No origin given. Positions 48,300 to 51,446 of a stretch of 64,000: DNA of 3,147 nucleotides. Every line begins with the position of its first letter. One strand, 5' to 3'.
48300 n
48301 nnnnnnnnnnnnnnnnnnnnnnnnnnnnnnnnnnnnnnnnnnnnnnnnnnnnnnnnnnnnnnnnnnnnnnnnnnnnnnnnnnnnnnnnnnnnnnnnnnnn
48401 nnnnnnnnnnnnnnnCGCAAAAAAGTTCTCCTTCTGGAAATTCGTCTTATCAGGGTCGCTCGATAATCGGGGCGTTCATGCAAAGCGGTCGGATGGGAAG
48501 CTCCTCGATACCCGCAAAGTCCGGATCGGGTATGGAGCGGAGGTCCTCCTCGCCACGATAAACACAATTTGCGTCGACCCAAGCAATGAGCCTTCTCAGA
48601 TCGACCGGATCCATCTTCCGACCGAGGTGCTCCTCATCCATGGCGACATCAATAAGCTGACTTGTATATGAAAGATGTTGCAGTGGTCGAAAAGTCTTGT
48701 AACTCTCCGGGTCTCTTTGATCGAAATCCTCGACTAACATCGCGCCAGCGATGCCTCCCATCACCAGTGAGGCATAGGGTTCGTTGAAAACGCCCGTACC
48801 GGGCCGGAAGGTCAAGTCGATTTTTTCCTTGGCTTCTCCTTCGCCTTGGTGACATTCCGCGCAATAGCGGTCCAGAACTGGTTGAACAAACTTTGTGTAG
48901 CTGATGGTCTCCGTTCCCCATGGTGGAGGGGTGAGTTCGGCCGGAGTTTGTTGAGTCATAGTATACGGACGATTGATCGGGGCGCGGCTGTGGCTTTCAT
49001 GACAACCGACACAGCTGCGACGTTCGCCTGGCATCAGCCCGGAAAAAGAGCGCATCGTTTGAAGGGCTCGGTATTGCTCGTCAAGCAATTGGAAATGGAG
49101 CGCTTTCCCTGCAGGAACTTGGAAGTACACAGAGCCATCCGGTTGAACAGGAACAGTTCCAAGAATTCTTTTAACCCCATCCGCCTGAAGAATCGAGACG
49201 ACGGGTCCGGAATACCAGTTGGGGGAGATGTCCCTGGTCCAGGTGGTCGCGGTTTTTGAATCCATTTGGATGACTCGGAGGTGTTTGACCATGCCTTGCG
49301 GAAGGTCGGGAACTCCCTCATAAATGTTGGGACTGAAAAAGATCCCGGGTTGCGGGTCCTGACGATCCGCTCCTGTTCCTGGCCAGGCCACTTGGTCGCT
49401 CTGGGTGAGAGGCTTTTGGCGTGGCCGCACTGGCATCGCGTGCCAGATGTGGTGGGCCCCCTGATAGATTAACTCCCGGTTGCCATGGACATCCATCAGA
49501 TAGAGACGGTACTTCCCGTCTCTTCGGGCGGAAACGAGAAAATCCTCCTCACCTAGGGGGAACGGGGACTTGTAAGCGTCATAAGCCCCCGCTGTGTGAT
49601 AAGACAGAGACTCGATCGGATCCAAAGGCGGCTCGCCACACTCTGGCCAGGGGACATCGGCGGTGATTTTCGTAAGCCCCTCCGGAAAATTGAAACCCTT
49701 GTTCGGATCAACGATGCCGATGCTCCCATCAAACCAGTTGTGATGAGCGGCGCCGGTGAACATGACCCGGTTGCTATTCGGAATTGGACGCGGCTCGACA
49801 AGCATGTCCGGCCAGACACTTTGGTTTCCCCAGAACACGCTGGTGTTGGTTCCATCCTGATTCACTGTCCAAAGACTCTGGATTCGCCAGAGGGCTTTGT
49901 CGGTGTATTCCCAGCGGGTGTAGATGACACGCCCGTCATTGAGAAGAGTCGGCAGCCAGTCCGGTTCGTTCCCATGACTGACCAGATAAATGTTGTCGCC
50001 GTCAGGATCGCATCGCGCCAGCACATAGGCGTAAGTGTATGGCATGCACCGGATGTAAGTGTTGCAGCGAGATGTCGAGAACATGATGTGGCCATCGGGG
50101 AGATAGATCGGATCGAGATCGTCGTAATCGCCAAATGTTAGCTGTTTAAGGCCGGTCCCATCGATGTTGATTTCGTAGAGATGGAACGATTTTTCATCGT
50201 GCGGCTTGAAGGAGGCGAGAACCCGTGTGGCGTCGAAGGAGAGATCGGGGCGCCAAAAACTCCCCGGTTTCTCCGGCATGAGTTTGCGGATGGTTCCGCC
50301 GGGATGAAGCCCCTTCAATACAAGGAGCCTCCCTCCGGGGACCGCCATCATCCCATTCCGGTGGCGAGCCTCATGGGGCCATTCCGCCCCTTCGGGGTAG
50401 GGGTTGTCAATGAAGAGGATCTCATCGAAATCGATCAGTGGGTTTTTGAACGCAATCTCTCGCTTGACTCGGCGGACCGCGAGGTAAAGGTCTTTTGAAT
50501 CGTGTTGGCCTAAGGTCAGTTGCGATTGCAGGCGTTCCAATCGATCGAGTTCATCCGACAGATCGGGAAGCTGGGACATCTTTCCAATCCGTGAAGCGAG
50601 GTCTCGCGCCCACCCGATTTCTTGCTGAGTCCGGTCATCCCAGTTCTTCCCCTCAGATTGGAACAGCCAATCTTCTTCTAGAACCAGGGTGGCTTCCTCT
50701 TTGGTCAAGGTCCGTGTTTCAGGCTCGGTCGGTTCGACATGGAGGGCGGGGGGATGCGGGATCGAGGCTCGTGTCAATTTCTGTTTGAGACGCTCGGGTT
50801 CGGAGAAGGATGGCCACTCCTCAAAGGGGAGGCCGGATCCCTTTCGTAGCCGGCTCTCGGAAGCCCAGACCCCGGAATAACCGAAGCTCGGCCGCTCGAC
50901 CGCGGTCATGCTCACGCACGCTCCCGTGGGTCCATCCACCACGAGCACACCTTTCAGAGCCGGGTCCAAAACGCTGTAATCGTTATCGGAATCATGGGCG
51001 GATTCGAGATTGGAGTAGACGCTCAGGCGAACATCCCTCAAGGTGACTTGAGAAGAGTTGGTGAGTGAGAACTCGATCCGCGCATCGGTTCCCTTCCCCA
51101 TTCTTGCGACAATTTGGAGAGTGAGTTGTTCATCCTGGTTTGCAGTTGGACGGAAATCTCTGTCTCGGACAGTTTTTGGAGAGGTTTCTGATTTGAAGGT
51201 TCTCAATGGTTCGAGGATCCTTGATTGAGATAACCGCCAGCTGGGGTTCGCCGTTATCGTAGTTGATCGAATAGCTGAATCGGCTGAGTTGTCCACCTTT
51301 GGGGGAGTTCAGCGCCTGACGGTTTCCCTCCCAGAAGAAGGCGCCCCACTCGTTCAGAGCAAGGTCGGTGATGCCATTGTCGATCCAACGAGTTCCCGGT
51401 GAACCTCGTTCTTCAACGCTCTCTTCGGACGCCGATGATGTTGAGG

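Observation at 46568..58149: Hydrazine-synthase-like gene set (three HzsA-like plus one HzsBC-like fusion) in a glycan-degrader context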

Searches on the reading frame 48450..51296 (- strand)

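Call 4: search_protein_families(library=pfam, proteins=[window:48450-51296:-], max_evalue=0.01)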
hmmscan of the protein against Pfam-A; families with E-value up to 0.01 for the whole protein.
window:48450-51296:- (948 aa): 1 family
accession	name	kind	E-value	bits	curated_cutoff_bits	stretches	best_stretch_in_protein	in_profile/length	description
PF18582.6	HZS_alpha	-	3.4e-26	92.1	26.6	1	668-767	1-98/98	Hydrazine synthase alpha subunit middle domain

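Call 5: search_protein_families(library=ncbifam, proteins=[window:48450-51296:-], max_evalue=0.01)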
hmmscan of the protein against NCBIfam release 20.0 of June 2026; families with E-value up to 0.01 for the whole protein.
window:48450-51296:- (948 aa): 2 families
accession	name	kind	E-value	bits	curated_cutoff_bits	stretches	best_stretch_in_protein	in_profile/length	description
NF052339.1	hydrazine_alpha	equivalog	7.6e-12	43.9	800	1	709-768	527-586/804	hydrazine synthase subunit alpha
TIGR02800.1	propeller_TolB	equivalog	0.0005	19.1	343.15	1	342-409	232-297/418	Tol-Pal system beta propeller repeat protein TolB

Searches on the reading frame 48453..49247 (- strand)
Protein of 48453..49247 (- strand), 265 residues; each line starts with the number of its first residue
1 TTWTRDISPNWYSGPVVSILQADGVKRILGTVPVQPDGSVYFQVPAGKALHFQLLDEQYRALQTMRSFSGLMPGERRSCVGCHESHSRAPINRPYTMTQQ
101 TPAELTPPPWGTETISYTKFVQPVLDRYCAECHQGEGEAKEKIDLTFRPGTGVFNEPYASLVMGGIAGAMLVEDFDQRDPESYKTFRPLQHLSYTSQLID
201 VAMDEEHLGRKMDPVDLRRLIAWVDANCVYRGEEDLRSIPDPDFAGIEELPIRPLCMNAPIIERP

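Call 48: search_solved_structures(query=window:48453-49247:-, max_evalue=1, show_alignments=1)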
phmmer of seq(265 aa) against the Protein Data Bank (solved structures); distinct sequences matched with E-value up to 1: 2.
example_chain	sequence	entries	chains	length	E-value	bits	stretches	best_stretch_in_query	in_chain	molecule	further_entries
5c2v_A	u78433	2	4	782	5.2e-05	26.1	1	27-88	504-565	HYDRAZINE SYNTHASE ALPHA SUBUNIT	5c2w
6s6b_D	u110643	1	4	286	0.56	12.9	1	117-184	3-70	CRISPR-associated RAMP protein, Cmr4 family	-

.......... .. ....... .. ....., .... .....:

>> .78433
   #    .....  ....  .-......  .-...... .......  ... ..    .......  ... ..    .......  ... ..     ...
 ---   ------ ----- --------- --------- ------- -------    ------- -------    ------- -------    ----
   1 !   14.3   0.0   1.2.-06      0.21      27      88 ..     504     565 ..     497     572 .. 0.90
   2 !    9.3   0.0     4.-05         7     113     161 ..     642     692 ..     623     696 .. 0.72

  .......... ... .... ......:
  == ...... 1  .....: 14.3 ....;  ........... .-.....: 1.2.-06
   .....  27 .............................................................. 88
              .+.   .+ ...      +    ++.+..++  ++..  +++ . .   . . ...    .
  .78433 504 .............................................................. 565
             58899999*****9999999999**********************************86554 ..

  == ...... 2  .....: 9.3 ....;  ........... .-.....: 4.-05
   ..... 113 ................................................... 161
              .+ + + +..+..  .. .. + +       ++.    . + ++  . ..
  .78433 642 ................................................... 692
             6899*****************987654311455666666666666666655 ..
